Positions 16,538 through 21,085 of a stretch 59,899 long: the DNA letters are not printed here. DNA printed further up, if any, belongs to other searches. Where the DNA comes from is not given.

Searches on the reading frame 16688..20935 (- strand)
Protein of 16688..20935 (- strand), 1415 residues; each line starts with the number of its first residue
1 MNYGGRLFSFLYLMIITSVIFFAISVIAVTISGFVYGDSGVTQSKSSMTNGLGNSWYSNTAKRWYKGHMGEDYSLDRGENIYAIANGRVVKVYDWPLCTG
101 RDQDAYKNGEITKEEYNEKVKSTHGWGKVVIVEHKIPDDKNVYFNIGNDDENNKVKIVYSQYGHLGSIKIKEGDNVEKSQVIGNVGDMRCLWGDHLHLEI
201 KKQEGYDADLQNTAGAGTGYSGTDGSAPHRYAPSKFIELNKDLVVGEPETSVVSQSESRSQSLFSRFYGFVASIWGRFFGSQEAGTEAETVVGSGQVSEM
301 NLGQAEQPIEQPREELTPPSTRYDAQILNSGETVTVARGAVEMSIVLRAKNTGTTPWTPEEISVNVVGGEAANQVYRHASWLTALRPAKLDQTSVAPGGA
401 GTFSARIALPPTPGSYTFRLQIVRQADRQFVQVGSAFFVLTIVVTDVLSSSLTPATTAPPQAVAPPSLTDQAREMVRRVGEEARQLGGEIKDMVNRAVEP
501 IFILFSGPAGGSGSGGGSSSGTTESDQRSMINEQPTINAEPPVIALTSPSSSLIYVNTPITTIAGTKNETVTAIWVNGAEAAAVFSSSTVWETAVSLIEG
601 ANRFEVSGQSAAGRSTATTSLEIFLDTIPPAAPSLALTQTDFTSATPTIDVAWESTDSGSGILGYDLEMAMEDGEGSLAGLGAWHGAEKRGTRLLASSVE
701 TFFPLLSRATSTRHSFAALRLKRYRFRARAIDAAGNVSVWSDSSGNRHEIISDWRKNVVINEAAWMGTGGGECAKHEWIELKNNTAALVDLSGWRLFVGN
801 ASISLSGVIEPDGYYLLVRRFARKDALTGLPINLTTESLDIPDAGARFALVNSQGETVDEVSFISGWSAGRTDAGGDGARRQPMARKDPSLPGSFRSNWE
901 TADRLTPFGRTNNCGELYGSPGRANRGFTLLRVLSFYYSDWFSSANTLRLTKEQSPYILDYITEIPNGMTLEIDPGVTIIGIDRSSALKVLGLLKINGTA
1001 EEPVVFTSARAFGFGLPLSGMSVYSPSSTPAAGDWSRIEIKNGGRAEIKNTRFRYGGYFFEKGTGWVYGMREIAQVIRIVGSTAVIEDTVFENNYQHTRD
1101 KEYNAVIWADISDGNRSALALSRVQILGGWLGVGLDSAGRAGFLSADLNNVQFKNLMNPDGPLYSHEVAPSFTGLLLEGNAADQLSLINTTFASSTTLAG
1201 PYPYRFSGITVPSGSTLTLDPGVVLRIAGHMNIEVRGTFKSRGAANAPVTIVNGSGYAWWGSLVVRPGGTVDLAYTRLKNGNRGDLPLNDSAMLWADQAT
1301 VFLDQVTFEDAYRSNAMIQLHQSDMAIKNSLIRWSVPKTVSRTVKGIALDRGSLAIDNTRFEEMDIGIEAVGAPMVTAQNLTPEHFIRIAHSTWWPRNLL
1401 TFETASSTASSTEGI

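Call 95: search_protein_families(library=pfam, proteins=[window:16688-20935:-], max_evalue=0.001)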
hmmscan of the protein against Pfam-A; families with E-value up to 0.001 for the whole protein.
window:16688-20935:- (1415 aa): 4 families
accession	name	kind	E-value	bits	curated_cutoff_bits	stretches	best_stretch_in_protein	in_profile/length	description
PF01551.29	Peptidase_M23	-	5.5e-13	49.4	28.7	1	67-204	2-91/96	Peptidase family M23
PF00932.25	LTD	-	2.9e-12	47.4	34.3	1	756-863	6-107/109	Lamin Tail Domain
PF16158.11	N_BRCA1_IG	-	5e-06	27.5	28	1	348-430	19-98/108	Ig-like domain from next to BRCA1 gene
PF09136.16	Glucodextran_B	-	3.8e-05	24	27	1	542-619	1-76/83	Glucodextranase, domain B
